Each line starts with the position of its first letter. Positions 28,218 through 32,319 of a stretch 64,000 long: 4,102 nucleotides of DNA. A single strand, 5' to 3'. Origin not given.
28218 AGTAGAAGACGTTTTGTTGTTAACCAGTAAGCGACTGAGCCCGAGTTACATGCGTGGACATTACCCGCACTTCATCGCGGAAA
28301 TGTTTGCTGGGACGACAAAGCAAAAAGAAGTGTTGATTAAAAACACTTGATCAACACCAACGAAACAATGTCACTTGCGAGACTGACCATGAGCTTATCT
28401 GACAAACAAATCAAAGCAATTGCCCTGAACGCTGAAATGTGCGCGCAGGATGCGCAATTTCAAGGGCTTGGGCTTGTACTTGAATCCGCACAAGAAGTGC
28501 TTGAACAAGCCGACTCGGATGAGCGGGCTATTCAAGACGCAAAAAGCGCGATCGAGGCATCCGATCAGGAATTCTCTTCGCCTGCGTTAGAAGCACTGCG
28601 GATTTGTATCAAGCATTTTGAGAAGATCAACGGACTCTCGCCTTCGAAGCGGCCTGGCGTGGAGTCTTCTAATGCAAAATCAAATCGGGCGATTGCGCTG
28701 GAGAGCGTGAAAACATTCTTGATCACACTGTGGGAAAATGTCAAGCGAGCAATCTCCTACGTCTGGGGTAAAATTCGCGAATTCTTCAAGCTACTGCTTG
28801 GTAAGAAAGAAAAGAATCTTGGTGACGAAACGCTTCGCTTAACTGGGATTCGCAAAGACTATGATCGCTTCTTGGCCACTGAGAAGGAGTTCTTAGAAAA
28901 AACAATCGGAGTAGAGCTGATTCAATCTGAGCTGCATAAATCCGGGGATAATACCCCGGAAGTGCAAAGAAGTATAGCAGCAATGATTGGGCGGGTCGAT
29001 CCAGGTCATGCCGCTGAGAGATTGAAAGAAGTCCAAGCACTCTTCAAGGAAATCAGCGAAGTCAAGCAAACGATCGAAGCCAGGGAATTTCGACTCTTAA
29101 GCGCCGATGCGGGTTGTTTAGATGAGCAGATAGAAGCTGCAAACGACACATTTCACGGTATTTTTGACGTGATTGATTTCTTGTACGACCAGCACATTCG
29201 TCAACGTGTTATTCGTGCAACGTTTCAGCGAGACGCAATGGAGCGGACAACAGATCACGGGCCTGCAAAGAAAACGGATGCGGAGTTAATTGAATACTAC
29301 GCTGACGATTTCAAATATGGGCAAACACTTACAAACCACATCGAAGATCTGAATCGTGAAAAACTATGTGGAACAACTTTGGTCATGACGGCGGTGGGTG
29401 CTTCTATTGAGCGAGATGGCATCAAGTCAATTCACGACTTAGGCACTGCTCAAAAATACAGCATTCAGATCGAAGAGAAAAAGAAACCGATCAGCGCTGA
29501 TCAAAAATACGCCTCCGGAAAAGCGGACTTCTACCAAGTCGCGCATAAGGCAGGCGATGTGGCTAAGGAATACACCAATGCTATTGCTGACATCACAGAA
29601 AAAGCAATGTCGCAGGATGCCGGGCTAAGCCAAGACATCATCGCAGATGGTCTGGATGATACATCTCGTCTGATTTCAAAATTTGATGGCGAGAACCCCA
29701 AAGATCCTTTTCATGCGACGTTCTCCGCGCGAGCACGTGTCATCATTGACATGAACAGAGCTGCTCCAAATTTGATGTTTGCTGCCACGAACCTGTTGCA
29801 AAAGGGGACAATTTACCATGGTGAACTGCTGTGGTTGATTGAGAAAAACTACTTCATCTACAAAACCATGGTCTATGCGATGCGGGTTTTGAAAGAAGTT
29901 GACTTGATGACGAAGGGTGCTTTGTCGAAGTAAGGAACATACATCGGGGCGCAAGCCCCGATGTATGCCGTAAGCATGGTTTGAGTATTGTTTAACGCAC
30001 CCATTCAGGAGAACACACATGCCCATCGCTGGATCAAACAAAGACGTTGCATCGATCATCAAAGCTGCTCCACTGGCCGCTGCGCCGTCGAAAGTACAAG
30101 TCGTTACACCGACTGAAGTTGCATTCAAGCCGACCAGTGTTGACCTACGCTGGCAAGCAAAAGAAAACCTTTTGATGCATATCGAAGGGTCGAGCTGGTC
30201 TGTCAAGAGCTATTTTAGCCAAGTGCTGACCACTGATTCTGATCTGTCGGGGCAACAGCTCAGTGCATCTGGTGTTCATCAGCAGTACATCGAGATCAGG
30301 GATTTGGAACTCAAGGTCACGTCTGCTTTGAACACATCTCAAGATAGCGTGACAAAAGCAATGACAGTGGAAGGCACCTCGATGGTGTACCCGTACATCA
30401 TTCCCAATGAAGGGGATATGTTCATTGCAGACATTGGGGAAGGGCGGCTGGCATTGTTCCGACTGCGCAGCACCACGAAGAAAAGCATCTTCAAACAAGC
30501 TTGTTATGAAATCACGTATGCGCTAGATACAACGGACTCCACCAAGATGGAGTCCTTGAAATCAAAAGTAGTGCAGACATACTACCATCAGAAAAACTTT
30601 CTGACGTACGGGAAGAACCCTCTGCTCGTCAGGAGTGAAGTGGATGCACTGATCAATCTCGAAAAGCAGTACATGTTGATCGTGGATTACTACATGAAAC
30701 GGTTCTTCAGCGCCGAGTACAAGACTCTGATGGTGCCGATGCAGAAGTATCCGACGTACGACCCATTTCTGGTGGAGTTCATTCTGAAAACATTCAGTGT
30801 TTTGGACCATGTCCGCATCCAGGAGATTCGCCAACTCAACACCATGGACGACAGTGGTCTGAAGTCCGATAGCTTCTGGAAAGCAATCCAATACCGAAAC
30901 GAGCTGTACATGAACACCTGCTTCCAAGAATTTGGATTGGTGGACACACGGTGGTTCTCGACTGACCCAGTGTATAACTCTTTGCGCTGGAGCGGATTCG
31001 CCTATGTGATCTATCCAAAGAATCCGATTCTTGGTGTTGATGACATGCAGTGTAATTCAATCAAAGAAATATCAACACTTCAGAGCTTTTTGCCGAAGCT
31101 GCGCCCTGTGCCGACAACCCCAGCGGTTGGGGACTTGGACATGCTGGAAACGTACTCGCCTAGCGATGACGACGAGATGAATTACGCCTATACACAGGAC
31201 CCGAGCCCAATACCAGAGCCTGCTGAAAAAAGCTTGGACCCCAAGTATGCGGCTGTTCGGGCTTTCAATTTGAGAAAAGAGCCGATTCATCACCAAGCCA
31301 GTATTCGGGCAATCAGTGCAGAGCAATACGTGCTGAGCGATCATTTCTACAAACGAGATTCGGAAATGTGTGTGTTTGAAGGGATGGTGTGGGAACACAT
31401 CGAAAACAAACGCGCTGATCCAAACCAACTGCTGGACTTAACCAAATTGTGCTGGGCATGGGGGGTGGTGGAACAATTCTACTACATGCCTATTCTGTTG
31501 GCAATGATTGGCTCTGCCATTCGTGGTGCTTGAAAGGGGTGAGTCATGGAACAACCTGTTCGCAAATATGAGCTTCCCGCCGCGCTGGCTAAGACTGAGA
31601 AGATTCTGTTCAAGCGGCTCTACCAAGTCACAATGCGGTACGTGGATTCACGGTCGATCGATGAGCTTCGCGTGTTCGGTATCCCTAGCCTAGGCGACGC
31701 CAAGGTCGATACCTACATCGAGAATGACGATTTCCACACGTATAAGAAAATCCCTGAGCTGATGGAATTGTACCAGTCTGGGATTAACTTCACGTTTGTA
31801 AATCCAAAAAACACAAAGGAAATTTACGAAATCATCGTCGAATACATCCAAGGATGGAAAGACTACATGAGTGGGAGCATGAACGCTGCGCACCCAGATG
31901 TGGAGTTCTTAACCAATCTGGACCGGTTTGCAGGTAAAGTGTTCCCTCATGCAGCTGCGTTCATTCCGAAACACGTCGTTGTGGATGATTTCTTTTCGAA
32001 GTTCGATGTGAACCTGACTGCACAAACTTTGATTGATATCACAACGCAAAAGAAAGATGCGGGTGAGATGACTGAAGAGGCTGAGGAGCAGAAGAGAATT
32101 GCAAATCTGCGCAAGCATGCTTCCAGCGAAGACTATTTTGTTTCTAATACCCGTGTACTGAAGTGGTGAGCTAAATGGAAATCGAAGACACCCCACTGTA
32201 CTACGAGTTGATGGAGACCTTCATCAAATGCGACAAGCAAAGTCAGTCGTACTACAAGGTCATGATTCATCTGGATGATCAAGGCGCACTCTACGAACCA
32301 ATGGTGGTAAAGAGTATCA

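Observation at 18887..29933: Six tandem paralogues with Glu-rich propeptide-like N-termini and a conserved amphipathic core: candidate internal-body or ejected virion proteins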

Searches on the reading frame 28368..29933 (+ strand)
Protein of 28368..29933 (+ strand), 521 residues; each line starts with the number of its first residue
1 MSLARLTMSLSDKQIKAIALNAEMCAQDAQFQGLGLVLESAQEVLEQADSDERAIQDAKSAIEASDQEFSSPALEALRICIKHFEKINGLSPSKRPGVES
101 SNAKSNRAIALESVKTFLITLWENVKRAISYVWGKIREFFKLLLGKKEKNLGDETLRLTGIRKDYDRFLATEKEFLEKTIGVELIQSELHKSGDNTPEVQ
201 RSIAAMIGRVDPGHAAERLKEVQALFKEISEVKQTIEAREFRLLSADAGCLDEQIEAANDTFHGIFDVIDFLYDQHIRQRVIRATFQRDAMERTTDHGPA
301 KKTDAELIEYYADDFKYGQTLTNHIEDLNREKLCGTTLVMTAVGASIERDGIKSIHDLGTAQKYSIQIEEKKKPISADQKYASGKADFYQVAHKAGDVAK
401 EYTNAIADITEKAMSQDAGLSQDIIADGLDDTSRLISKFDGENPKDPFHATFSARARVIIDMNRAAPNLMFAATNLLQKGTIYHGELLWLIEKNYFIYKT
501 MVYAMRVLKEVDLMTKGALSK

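Call 4: search_protein_families(library=phrogs, proteins=[window:28368-29933:+], max_evalue=0.01)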
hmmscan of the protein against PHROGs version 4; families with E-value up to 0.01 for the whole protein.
window:28368-29933:+ (521 aa): 1 family
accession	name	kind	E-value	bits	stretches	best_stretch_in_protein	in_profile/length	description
phrog_2497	-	head and packaging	0.0086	16.2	1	42-145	53-166/455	internal head protein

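Call 8: search_protein_families(library=ncbifam, proteins=[window:28368-29933:+], max_evalue=1)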
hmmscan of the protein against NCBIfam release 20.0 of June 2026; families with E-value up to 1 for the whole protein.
window:28368-29933:+ (521 aa): 0 families

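Call 9: search_protein_families(library=pfam, proteins=[window:28368-29933:+], max_evalue=1)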
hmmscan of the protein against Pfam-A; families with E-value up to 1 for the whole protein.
window:28368-29933:+ (521 aa): 2 families
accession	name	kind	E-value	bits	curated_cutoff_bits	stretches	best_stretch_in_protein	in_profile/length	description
PF12699.13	phiKZ_IP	-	3.1e-11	43.5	27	1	39-148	10-128/387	phiKZ-like phage internal head proteins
PF24989.1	DUF7776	-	0.21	12.5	27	0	208-241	23-56/70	Domain of unknown function (DUF7776)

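Call 41: find_homologous_proteins(query=window:28368-29933:+, max_evalue=0.001)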
Query window:28368-29933:+ (521 aa): 2 proteins with E <= 0.001 among 8000 candidates.
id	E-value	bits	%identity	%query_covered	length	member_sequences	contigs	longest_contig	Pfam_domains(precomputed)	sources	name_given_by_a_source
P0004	0.0e+0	1142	100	100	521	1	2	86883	PF12699.14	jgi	jgi:hypothetical protein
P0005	3.5e-164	565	81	61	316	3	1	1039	-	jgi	jgi:hypothetical protein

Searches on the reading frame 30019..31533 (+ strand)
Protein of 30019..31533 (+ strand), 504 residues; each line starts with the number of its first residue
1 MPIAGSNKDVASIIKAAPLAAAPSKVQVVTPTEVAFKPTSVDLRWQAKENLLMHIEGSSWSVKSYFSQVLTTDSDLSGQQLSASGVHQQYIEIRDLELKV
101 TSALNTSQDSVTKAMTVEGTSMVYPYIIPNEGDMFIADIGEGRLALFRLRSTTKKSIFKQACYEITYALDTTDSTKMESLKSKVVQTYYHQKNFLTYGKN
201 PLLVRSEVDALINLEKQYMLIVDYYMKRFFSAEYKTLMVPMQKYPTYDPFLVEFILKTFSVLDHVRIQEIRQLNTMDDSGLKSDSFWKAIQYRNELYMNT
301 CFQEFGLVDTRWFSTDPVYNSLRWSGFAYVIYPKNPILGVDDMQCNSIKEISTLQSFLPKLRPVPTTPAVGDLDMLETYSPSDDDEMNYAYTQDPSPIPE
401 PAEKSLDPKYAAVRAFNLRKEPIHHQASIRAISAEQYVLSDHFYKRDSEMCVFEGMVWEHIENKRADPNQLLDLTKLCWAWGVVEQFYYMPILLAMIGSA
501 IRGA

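Call 4: search_protein_families(library=phrogs, proteins=[window:30019-31533:+], max_evalue=0.01)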
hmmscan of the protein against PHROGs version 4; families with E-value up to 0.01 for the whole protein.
window:30019-31533:+ (504 aa): 1 family
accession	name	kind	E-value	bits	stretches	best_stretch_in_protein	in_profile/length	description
phrog_3013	-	head and packaging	7.6e-111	372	1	24-502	14-424/426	virion structural protein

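Call 7: search_dna_similar(query=window:30019-31533:+, collection=phages, mode=protein, max_rows=25, max_evalue=0.00001)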
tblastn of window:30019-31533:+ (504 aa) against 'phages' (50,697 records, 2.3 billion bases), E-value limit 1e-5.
Records with a match: 286; places in all: 286; records where one place covers at least 80% of the query: 125.
Best place of each record, by identity: <60% 286.
By first word of the organism name: Pseudomonas 80; Erwinia 62; Salmonella 24; Vibrio 22; Serratia 21; Aeromonas 19; Klebsiella 16; Ralstonia 13; Burkholderia 4; Escherichia 4; and 13 more.
By host as written in the record: Erwinia amylovora 35; Pseudomonas aeruginosa 32; - 30; Erwinia amylovora ATCC 29780 19; Klebsiella pneumoniae 14; Aeromonas hydrophila 9; Pseudomonas aeruginosa PAO1 8; Ralstonia solanacearum 6; and 75 more.
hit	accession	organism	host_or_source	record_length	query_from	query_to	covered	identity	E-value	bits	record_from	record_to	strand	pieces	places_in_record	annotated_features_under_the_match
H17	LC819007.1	Ralstonia phage FLC4-3B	Ralstonia pseudosolanacearum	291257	28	503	94%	32.8%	7e-74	260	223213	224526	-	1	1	putative virion structural protein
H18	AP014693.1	Ralstonia phage RSL2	-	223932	28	502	94%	32.8%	2e-62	226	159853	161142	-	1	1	hypothetical protein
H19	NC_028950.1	Ralstonia phage RSL2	-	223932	28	502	94%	32.8%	2e-62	226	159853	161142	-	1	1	virion structural protein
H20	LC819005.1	Ralstonia phage FLC1-1B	Ralstonia pseudosolanacearum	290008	28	503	94%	32.6%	2e-73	258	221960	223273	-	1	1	putative virion structural protein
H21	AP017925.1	Ralstonia phage RP31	Ralstonia solanacearum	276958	36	503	93%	33.0%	2e-79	276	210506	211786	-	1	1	putative virion structural protein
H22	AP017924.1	Ralstonia phage RP12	Ralstonia solanacearum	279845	36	503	93%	33.0%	2e-79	276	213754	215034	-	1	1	putative virion structural protein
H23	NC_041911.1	Ralstonia phage RP12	Ralstonia solanacearum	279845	36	503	93%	33.0%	2e-79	276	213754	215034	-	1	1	virion structural protein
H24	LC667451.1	Burkholderia phage FLC9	Burkholderia glumae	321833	35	503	93%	32.9%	7e-72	254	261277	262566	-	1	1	hypothetical protein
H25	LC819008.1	Ralstonia phage FLC4-4C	Ralstonia pseudosolanacearum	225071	28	502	94%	32.4%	6e-62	225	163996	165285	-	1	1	putative virion structural protein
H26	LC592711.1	Burkholderia phage FLC6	Burkholderia glumae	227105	28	502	94%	32.4%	6e-62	225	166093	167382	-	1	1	putative virion stractural protein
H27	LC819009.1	Ralstonia phage FLC4-5C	Ralstonia pseudosolanacearum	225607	28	502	94%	32.4%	7e-62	225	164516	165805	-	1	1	putative virion structural protein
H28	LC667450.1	Burkholderia phage FLC8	Burkholderia glumae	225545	28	502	94%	32.2%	2e-61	223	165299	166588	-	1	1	hypothetical protein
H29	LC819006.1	Ralstonia phage FLC4-11C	Ralstonia pseudosolanacearum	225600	28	502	94%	32.2%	2e-61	223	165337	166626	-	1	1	putative virion structural protein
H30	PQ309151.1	Ralstonia phage RsoM3USA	Ralstonia solanacearum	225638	28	502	94%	30.8%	5e-55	204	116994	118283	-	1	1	virion structural protein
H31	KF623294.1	Erwinia phage PhiEaH1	Erwinia amylovora B0.1960 (NCAIM, ...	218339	28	503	94%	30.5%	1e-49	189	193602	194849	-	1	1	virion structural protein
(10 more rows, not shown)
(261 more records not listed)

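Call 8: search_protein_families(library=ncbifam, proteins=[window:30019-31533:+], max_evalue=1)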
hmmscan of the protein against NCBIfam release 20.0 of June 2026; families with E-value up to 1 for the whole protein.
window:30019-31533:+ (504 aa): 0 families

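Call 9: search_protein_families(library=pfam, proteins=[window:30019-31533:+], max_evalue=1)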
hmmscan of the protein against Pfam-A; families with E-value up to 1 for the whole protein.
window:30019-31533:+ (504 aa): 2 families
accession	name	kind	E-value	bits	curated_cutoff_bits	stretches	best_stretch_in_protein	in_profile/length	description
PF24215.1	H_T_assoc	-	4.1e-54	184.1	27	1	213-503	4-236/237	Phage head to tail associated domain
PF24214.1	Phage_H_T_join_2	-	4.7e-52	176.7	23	1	37-203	3-169/170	Putative phage head-tail joining protein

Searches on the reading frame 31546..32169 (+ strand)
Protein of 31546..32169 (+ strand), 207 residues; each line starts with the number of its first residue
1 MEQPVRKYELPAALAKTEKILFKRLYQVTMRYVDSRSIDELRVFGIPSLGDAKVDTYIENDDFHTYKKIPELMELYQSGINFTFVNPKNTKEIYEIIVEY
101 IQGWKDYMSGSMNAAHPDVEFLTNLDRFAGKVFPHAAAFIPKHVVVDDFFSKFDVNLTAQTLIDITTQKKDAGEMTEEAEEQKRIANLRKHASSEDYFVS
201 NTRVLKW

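Call 13: search_protein_families(library=phrogs, proteins=[window:31546-32169:+], max_evalue=0.00001)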
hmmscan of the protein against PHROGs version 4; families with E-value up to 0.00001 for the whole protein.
window:31546-32169:+ (207 aa): 4 families
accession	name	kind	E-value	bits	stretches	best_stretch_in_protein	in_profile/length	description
phrog_32111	-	unknown function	8.3e-16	59.3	1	17-150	12-144/225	-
phrog_5833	-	unknown function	1.7e-11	45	1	21-185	13-171/185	-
phrog_11713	-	unknown function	2e-08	35.4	1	12-133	13-135/209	-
phrog_32467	-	unknown function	5.9e-07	30.4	1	24-137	27-140/234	-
